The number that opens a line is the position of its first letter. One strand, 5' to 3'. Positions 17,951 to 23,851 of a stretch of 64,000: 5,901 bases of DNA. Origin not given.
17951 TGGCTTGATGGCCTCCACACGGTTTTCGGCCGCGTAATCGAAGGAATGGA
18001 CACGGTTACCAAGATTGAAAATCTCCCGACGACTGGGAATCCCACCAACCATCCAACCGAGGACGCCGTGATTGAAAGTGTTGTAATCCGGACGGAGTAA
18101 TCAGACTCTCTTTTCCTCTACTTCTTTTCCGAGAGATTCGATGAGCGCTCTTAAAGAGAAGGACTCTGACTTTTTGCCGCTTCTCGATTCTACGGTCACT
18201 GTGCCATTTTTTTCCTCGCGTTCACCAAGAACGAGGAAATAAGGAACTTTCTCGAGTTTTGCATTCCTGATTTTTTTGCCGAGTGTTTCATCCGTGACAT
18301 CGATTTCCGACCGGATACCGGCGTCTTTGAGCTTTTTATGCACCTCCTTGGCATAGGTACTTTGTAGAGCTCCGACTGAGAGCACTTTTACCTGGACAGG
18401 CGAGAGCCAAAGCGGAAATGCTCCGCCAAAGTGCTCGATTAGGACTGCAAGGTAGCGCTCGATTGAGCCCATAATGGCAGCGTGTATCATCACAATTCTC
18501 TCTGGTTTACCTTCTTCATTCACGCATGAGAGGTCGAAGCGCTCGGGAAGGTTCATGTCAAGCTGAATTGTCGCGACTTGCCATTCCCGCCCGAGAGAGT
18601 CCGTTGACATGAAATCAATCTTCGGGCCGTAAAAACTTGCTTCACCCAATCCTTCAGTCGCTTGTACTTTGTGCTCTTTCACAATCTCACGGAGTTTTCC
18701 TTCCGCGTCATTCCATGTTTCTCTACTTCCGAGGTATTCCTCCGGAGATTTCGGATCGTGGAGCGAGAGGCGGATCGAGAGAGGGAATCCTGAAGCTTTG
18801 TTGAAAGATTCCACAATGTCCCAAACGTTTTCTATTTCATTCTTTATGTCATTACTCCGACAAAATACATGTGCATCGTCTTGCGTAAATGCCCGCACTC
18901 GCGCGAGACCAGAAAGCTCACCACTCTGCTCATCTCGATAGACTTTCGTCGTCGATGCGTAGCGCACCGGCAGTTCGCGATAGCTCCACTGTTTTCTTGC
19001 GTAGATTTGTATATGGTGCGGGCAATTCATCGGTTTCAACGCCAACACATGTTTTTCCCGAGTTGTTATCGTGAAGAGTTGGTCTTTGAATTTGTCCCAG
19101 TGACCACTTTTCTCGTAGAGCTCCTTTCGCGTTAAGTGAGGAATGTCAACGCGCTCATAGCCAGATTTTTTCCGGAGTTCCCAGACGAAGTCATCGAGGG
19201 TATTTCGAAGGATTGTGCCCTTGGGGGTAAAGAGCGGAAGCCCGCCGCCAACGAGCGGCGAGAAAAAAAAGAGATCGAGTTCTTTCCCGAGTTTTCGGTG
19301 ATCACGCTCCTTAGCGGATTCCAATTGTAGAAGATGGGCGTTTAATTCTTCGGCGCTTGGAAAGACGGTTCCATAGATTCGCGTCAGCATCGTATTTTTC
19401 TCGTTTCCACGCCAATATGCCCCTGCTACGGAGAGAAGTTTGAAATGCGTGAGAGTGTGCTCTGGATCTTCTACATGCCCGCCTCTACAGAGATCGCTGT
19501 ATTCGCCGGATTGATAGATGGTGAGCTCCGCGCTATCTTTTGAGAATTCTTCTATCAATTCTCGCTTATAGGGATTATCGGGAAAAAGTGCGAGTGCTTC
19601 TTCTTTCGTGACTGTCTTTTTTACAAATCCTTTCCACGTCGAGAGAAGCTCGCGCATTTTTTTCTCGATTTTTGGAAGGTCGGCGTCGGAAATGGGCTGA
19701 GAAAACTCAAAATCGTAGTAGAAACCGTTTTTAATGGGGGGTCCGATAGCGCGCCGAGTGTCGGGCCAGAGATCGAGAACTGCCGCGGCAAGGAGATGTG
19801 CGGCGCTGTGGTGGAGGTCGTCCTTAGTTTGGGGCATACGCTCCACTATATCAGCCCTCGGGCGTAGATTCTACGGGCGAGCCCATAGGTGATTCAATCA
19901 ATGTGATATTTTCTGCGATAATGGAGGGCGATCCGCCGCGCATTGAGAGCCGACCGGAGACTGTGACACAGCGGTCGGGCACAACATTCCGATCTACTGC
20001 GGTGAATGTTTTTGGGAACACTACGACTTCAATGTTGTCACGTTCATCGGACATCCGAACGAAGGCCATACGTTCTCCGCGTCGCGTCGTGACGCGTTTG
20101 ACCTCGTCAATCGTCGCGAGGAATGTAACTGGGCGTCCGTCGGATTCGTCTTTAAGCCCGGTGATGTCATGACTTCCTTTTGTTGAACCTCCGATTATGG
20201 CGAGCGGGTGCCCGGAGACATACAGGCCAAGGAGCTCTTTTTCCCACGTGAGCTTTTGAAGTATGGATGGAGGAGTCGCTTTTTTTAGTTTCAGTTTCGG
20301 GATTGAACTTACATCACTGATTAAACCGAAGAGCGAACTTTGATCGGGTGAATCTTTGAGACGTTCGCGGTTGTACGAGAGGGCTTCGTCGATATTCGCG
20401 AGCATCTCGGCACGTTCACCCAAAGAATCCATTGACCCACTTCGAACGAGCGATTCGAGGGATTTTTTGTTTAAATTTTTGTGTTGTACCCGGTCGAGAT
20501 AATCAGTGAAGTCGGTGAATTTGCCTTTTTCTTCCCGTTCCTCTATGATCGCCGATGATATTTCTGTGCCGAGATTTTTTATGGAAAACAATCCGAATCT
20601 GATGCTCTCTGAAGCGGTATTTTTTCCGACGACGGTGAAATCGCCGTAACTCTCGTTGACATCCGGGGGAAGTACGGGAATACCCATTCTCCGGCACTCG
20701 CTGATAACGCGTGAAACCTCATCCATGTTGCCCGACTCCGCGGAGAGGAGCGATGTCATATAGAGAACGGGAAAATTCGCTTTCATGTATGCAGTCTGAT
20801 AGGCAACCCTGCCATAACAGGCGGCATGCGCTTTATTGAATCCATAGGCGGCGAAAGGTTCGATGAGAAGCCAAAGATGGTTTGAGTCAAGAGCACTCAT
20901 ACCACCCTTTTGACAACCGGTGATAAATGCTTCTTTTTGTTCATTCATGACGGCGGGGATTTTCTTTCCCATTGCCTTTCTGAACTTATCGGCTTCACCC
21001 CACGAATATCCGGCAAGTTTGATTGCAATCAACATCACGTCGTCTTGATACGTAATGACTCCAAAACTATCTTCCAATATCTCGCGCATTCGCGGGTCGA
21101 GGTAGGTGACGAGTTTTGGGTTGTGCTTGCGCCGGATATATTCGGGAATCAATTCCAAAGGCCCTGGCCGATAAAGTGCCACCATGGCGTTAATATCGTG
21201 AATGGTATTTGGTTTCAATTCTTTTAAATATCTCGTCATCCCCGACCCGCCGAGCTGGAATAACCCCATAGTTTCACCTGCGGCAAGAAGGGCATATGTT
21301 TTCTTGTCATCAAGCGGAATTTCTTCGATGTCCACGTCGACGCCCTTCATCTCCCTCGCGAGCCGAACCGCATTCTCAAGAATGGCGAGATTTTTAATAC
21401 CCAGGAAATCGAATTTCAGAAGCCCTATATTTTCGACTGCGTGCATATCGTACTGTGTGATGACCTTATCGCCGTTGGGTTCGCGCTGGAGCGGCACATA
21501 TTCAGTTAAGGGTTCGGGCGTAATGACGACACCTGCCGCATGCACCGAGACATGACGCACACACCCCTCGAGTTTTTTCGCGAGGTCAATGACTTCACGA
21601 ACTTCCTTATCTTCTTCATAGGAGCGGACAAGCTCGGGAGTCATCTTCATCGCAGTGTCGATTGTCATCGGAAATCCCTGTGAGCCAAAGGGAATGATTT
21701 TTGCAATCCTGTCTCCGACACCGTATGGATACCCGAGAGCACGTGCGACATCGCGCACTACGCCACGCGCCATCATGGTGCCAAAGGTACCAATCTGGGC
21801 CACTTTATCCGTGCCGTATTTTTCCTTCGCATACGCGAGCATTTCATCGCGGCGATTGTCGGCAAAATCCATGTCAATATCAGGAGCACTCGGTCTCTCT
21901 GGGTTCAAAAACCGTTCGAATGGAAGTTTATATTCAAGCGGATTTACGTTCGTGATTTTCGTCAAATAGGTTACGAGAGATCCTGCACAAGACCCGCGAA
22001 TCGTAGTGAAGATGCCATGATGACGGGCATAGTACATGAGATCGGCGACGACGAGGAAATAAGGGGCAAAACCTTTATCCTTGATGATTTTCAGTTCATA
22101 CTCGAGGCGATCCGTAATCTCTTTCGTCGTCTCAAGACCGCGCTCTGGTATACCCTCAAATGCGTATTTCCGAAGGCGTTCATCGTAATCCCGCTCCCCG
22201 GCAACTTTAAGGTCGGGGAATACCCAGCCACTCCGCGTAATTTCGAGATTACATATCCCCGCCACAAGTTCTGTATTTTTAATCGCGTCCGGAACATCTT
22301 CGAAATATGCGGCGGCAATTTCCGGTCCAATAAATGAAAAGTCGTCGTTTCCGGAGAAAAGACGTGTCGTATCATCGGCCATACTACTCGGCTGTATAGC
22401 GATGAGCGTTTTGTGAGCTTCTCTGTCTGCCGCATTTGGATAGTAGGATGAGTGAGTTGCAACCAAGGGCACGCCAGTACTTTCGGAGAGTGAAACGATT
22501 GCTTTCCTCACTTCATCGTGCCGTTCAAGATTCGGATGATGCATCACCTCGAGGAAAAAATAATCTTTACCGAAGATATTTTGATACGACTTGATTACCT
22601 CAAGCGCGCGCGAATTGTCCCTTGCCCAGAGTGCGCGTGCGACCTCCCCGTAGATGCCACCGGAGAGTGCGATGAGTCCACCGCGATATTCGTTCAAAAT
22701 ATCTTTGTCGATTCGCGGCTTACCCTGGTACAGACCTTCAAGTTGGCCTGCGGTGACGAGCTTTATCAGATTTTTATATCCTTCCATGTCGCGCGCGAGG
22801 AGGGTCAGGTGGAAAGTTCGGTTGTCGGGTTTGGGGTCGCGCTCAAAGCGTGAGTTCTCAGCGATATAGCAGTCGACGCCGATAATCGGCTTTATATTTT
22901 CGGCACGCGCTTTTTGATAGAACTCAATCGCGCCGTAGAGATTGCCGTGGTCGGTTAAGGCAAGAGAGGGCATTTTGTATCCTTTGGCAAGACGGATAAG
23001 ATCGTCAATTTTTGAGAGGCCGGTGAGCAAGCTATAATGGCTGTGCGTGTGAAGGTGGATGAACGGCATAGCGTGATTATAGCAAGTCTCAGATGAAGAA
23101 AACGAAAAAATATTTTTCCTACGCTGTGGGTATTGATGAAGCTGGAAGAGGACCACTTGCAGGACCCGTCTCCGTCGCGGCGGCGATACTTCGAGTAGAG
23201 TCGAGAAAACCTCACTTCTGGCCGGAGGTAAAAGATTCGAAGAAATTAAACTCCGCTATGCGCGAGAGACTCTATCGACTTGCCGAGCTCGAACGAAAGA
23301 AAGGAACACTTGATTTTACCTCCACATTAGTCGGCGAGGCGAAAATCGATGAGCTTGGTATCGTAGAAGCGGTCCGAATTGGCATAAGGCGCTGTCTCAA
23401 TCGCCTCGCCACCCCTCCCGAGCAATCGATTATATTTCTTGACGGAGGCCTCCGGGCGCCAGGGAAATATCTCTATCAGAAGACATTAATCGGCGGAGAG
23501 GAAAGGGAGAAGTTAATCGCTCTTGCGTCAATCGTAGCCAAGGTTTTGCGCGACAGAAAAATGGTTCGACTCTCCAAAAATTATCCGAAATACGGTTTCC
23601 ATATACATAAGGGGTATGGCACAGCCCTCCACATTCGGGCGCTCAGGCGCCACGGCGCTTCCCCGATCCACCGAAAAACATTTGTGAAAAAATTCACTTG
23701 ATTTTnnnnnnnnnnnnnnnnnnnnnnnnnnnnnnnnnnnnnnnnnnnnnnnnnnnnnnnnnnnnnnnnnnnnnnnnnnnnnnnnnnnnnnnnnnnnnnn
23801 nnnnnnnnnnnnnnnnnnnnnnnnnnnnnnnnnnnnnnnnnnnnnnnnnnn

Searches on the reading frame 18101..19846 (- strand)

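Call 48: search_protein_families(library=pfam, proteins=[window:18101-19846:-], max_evalue=0.0001)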
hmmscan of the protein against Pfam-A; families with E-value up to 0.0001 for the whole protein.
window:18101-19846:- (581 aa): 3 families
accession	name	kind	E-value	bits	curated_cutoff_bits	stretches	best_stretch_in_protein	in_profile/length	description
PF00587.30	tRNA-synt_2b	-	2.4e-44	151.9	29.3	1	258-473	1-179/179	tRNA synthetase class II core domain (G, H, P, S and T)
PF03129.25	HGTP_anticodon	-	2.5e-20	72.8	21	1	485-572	1-91/94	Anticodon binding domain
PF07973.19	tRNA_SAD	-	7.6e-07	29.5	24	1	109-158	2-44/44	Threonyl and Alanyl tRNA synthetase second additional domain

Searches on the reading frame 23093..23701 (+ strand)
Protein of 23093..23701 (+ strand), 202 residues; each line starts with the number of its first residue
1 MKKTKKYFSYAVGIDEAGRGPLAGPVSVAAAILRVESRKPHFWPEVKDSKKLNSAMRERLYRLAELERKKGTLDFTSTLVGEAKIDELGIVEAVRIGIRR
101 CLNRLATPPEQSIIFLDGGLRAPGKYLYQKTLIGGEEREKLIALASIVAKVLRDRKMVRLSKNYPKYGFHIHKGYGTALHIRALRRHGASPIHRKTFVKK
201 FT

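Call 3: search_protein_families(library=pfam, proteins=[window:23093-23701:+], max_evalue=0.01)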
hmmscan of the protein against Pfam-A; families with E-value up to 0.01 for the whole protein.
window:23093-23701:+ (202 aa): 1 family
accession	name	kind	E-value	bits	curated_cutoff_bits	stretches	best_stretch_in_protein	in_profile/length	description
PF01351.25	RNase_HII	-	7e-31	108.1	25.8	1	12-198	1-197/199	Ribonuclease HII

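Call 4: search_protein_families(library=ncbifam, proteins=[window:23093-23701:+], max_evalue=0.01)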
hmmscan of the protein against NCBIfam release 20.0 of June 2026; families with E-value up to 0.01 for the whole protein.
window:23093-23701:+ (202 aa): 10 families
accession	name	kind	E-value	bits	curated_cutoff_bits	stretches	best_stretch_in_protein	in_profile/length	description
NF000595.1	PRK00015.1-3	equivalog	6e-52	176.4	167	1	11-198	4-182/188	ribonuclease HII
NF000594.1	PRK00015.1-1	equivalog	3.8e-49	167.6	243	1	4-199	64-249/251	ribonuclease HII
NF010537.0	PRK13925.1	equivalog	9.3e-46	156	252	1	7-200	8-195/200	ribonuclease HII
NF000598.1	PRK00015.2-2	equivalog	5.9e-44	150.2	273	1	9-198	20-201/203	ribonuclease HII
NF000596.1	PRK00015.1-4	equivalog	1.3e-41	142.5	251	1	12-198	3-178/186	ribonuclease HII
NF010538.0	PRK13926.1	equivalog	1.5e-38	133.1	285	1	8-197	21-198/213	ribonuclease HII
NF000600.1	PRK00015.2-4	equivalog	4.7e-37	127.6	364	1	12-198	31-208/212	ribonuclease HII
NF011119.0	PRK14550.1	equivalog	5.8e-26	91.8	350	1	12-200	3-188/204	ribonuclease HII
TIGR00729.1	TIGR00729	equivalog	1.7e-15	57.7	123.3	1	12-168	2-168/207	ribonuclease HII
TIGR00716.1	rnhC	equivalog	0.00021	20.8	161.2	0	9-62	81-134/284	ribonuclease HIII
